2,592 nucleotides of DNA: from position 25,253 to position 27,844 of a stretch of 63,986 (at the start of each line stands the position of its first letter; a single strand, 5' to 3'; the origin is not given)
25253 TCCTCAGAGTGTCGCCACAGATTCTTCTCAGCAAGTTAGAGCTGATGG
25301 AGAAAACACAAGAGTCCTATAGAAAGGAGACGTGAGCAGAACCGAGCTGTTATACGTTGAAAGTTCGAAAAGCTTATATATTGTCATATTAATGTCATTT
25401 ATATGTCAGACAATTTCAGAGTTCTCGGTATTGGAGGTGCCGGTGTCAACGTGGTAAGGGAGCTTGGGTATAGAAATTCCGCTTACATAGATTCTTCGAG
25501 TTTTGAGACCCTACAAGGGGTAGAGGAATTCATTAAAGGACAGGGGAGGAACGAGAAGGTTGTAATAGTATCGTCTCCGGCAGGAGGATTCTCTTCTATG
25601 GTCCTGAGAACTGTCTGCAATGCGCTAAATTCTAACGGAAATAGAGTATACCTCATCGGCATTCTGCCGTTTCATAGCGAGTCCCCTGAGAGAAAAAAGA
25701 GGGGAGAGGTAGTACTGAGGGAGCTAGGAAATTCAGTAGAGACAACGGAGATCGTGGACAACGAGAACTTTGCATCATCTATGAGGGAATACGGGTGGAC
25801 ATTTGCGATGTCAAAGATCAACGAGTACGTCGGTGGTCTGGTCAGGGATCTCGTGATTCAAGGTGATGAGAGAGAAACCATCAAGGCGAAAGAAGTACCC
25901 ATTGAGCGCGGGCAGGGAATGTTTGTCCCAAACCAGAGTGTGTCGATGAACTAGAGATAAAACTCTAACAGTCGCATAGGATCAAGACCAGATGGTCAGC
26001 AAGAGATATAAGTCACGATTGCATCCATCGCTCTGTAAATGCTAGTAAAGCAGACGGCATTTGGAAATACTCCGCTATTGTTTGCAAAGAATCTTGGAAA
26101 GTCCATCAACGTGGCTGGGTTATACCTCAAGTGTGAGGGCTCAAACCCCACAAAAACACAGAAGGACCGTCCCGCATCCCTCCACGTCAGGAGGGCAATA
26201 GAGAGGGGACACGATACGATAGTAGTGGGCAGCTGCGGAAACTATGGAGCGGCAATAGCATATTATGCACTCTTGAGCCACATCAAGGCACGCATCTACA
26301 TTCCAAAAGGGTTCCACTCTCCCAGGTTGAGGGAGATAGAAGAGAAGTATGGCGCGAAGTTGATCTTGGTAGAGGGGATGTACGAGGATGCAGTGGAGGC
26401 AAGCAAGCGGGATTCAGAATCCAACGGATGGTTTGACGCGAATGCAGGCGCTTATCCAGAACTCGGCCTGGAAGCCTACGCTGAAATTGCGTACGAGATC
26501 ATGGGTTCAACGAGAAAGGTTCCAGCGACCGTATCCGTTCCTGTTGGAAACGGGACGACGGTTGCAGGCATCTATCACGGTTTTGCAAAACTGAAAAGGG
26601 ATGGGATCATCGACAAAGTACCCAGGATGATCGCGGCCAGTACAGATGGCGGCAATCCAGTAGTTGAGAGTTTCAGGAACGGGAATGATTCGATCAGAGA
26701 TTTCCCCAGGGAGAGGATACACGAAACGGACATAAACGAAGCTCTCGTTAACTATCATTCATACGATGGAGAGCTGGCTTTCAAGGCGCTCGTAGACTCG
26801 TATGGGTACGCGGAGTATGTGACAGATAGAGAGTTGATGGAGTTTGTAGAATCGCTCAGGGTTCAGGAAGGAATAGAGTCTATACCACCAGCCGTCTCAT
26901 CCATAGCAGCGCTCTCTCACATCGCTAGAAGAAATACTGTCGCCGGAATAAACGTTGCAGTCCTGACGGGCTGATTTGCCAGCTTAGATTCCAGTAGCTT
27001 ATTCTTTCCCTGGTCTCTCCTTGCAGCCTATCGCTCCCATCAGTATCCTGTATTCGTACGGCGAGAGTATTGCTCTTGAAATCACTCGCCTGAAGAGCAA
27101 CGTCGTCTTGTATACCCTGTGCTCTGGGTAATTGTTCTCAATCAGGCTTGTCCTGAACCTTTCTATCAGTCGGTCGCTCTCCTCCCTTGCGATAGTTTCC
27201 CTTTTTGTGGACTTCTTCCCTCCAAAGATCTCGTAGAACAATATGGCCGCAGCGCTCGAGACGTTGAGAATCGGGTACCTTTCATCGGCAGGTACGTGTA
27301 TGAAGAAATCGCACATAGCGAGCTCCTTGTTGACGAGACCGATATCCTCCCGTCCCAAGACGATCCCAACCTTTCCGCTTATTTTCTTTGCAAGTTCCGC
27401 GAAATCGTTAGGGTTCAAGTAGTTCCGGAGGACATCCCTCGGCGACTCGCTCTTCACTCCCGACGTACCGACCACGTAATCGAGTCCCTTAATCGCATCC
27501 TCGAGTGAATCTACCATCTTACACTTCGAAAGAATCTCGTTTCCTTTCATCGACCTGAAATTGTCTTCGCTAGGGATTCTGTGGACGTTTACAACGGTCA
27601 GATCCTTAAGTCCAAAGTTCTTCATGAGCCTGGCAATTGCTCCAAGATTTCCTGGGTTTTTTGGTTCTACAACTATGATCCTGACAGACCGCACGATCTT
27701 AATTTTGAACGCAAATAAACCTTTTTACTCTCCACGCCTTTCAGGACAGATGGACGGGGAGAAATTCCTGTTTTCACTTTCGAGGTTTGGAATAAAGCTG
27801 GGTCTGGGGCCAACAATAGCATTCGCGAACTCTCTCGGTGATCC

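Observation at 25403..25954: Mini-FtsZ: tubulin/FtsZ N-domain-only protein with degenerate GTP-binding signature, next to orc1/cdc6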

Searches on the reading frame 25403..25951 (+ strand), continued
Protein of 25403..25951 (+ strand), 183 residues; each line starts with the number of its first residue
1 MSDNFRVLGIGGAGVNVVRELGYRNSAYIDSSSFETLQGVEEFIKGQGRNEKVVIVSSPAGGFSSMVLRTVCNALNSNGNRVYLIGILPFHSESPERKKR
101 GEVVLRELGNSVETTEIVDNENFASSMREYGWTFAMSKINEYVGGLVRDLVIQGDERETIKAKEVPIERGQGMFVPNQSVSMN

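Call 82: fold_search(model_id=the predicted structure, library=viral)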
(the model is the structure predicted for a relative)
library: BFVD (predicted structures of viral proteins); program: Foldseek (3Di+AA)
matches with E <= 10: 979; with E <= 0.001: 0
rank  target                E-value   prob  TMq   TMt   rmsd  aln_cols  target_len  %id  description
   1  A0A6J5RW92            1.5e-03  1.00  0.65  0.28   3.3       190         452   15  FtsZ Cell division GTPase [uncultured Caudovirales phage]
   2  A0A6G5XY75            1.9e-03  1.00  0.55  0.32   5.0       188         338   13  (no name in the UniProt tables at hand)
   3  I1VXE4                1.1e-02  1.00  0.56  0.35   4.5       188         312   16  (no name in the UniProt tables at hand)
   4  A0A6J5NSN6            1.1e-02  0.97  0.45  0.16  14.5       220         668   13  Lysozyme [uncultured Caudovirales phage]
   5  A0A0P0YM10            1.2e-02  0.98  0.40  0.31   4.6       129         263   15  (no name in the UniProt tables at hand)
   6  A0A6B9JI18            1.2e-02  0.96  0.39  0.11   5.6       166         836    9  Tail fiber protein [Vibrio phage vB_VchM_Kuja]
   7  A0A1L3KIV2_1          1.4e-02  0.77  0.36  0.06  23.3       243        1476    9  (no name in the UniProt tables at hand)
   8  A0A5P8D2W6            2.0e-02  1.00  0.58  0.35   4.2       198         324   16  (no name in the UniProt tables at hand)
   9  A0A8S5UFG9            2.0e-02  1.00  0.57  0.29   4.5       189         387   17  Cell division protein [Myoviridae sp. ctcyQ27]
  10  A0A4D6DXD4            2.1e-02  0.99  0.52  0.32   5.4       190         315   12  Putative tubulin-like protein [Edwardsiella phage pEt-SU]
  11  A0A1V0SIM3            2.1e-02  0.92  0.44  0.39  18.3       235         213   13  Ras family GTPase [Klosneuvirus KNV1]
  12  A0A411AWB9            2.3e-02  0.89  0.34  0.34   5.5       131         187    9  GDSL-like lipase [Providencia phage vB_PstP_PS3]
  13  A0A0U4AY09            2.3e-02  0.51  0.27  0.18  11.7       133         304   13  (no name in the UniProt tables at hand)
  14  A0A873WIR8            2.4e-02  0.80  0.35  0.08   8.7       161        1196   14  Peptidase M15C domain-containing protein [Synechococcus phage S-H38]
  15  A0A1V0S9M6            2.6e-02  0.90  0.41  0.18   6.7       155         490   14  AIR carboxylase [Catovirus CTV1]
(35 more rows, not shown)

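Call 90: search_dna_similar(query=P0025, collection=plasmids, mode=protein, max_evalue=0.001, max_rows=10)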
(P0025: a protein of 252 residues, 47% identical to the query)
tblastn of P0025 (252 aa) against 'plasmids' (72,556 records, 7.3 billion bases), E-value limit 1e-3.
No match.

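Call 91: search_dna_similar(query=P0025, collection=phages, mode=protein, max_evalue=0.001, max_rows=10)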
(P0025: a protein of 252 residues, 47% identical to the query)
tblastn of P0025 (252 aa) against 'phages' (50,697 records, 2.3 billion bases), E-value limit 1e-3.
No match.

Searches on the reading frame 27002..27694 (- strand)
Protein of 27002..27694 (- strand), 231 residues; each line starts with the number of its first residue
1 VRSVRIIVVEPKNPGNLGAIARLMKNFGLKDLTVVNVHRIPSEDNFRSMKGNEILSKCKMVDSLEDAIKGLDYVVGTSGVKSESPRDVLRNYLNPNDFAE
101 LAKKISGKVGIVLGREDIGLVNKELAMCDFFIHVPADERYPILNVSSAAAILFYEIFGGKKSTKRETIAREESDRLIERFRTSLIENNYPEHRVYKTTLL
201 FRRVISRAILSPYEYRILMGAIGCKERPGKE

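Call 14: search_protein_families(library=pfam, proteins=[window:27002-27694:-], max_evalue=0.00001)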
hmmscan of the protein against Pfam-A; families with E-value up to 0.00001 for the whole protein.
window:27002-27694:- (231 aa): 1 family
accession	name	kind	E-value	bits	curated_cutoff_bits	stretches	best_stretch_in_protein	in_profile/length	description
PF00588.24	SpoU_methylase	-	3.6e-25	89.2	29.7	1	4-154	2-142/142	SpoU rRNA Methylase family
